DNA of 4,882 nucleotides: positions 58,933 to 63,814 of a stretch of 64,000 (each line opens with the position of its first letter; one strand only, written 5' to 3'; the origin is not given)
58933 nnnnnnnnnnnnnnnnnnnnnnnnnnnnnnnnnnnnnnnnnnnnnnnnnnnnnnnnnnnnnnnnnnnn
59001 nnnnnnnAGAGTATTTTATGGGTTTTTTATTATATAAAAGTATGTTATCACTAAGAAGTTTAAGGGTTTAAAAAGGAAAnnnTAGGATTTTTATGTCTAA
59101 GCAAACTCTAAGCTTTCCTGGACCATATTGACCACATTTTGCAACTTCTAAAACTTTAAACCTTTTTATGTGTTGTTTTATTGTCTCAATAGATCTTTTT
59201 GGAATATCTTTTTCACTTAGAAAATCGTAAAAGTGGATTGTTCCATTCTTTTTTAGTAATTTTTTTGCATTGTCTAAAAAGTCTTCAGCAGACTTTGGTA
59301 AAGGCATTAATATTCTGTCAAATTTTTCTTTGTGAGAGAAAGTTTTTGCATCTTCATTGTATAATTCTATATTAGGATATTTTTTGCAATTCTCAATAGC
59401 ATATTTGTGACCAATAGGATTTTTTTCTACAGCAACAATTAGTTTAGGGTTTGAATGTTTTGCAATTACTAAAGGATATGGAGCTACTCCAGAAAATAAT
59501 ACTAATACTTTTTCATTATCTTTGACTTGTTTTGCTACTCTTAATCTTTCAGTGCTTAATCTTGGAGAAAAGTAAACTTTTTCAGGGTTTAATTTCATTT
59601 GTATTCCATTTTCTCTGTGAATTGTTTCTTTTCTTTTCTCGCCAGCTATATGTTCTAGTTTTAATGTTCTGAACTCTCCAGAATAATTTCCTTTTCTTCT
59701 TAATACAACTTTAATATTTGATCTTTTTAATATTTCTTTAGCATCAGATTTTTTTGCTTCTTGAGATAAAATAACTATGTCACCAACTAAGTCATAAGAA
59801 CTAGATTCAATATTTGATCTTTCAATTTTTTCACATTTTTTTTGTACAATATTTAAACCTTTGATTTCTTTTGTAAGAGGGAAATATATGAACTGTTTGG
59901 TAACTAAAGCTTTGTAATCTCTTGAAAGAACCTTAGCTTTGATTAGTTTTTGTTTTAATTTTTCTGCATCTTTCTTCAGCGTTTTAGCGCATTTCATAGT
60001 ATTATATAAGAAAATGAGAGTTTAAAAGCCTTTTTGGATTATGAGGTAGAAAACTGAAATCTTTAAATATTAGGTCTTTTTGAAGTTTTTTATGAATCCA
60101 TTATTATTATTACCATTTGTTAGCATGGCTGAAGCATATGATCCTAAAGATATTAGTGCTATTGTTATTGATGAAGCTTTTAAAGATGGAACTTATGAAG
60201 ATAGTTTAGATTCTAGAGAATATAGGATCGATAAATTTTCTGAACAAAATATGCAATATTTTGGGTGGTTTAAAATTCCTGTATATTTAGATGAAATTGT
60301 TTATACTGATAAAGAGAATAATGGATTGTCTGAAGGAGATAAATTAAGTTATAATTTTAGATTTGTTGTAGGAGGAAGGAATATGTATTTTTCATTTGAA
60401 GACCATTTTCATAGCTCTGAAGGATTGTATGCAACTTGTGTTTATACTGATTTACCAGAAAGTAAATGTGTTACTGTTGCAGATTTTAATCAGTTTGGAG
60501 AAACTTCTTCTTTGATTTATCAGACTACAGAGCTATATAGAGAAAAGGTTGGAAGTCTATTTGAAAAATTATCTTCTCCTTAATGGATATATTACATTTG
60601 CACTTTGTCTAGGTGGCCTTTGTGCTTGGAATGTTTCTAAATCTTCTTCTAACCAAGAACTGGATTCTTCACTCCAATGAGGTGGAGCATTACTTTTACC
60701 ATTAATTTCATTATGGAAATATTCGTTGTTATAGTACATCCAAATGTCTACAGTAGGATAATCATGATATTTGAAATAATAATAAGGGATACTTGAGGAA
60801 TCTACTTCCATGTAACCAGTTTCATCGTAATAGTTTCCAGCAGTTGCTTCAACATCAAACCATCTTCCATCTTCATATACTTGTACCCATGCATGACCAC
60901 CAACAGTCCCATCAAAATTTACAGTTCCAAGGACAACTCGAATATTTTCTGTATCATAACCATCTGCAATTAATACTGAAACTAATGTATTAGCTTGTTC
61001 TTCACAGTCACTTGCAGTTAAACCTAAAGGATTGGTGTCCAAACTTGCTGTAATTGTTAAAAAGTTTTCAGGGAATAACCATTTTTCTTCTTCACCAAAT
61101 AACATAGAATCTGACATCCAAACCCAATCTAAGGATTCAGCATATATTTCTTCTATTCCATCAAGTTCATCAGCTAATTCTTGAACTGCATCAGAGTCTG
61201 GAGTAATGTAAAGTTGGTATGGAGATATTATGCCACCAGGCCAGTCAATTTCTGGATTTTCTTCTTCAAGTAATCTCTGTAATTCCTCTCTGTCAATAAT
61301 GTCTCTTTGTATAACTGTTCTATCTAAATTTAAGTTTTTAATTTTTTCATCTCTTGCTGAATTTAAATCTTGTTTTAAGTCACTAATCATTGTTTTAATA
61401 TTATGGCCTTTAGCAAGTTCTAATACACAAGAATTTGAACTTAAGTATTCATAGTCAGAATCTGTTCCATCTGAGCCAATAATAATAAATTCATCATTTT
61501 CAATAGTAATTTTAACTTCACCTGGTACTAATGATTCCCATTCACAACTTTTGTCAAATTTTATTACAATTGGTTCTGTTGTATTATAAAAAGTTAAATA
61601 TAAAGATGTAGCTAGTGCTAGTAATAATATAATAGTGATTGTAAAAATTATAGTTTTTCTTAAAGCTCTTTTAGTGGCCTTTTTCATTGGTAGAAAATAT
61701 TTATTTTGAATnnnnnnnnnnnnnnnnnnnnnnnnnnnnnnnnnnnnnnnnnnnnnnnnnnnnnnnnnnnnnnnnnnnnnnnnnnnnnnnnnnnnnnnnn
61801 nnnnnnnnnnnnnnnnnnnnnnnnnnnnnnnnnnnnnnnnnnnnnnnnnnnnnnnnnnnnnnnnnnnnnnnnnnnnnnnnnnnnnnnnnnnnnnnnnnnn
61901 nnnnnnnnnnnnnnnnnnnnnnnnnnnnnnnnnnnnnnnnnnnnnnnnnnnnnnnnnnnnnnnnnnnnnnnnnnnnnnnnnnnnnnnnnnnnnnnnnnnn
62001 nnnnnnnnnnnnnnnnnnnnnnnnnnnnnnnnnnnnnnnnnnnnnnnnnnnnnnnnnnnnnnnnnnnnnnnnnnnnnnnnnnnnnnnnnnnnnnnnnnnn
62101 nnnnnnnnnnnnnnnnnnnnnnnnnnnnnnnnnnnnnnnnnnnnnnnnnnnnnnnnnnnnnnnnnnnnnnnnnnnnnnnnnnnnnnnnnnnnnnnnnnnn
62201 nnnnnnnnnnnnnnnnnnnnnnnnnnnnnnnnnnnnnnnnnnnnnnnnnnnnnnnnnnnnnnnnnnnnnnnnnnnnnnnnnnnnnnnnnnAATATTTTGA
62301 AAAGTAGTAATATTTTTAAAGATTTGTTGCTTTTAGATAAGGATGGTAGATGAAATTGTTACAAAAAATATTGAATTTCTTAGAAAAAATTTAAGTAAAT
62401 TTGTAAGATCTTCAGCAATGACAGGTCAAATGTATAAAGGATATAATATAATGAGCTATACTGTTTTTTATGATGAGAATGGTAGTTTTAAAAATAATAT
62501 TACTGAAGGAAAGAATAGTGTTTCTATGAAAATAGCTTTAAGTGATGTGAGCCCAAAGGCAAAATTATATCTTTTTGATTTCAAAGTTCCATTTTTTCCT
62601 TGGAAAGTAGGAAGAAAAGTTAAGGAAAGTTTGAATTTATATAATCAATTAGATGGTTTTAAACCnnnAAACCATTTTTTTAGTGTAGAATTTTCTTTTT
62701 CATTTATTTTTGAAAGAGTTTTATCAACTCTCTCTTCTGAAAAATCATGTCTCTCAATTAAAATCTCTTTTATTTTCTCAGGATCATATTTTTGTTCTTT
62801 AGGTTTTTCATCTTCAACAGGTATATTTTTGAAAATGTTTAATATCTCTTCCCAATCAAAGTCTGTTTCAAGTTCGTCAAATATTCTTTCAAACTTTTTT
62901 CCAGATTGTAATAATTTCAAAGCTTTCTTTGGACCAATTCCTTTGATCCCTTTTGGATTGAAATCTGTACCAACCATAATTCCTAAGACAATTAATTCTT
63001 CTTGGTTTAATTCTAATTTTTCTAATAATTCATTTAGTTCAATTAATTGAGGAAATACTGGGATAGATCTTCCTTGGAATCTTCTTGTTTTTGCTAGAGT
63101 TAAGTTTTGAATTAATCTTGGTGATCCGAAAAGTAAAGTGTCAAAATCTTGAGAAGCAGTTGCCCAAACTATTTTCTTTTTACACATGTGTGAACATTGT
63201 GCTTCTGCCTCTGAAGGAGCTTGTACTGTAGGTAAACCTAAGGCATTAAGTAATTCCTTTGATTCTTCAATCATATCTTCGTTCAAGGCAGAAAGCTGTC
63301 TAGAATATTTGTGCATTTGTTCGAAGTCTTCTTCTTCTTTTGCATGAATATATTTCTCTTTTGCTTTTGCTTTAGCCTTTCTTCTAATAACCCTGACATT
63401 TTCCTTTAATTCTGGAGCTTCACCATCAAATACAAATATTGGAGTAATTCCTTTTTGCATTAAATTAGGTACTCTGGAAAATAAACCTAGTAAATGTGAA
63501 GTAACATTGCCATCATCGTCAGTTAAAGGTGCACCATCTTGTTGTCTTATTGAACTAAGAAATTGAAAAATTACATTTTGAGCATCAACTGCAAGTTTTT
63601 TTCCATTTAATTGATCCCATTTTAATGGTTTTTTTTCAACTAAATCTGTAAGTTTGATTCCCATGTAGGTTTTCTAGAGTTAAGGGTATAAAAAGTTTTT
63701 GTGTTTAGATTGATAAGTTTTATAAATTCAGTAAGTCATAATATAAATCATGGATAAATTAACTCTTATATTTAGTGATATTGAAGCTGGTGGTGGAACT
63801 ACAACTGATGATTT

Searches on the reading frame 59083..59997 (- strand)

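Call 53: search_protein_families(library=pfam, proteins=[window:59083-59997:-], max_evalue=0.01)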
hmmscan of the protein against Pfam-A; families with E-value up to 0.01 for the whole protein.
window:59083-59997:- (305 aa): 6 families
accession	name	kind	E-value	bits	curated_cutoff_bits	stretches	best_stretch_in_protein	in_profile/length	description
PF02475.24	TRM5-TYW2_MTfase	-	2.1e-44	151.8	28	1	125-282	1-161/164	TRM5/TYW2 methyltransferase domain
PF18093.7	Trm5_N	-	2.4e-09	37.3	22.7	1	3-47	1-45/47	tRNA methyltransferase 5 N-terminal domain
PF25133.1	TYW2_N_2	-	5.5e-09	36.5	27.7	1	60-121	14-78/79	TYW2 N-terminal domain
PF13847.12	Methyltransf_31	-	0.00024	21.2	27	1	160-268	3-121/145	Methyltransferase domain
PF13649.12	Methyltransf_25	-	0.0042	18.2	27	0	177-252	14-97/97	Methyltransferase domain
PF01189.24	Methyltr_RsmB-F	-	0.0098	16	27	0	182-257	31-113/199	16S rRNA methyltransferase RsmB/F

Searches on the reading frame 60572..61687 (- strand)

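Call 53: search_protein_families(library=pfam, proteins=[window:60572-61687:-], max_evalue=0.01)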
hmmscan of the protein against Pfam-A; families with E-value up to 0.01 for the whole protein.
window:60572-61687:- (372 aa): 1 family
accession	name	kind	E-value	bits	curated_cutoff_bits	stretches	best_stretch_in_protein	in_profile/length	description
PF01841.26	Transglut_core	-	0.0016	19.1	23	1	226-281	52-108/108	Transglutaminase-like superfamily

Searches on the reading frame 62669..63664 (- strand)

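Call 53: search_protein_families(library=pfam, proteins=[window:62669-63664:-], max_evalue=0.01)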
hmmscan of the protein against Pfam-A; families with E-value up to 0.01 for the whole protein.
window:62669-63664:- (332 aa): 4 families
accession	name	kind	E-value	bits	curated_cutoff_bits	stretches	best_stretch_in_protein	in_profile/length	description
PF00867.23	XPG_I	-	2.8e-26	92.2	24.9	1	143-234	1-89/89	XPG I-region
PF00752.23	XPG_N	-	1.6e-18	67.5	22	1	6-100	7-100/101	XPG N-terminal domain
PF01367.25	5_3_exonuc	-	0.00034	21.5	40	1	236-267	19-50/97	5'-3' exonuclease, C-terminal SAM fold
PF14520.12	HHH_5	-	0.0091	16.9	27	0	239-260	6-28/57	Helix-hairpin-helix domain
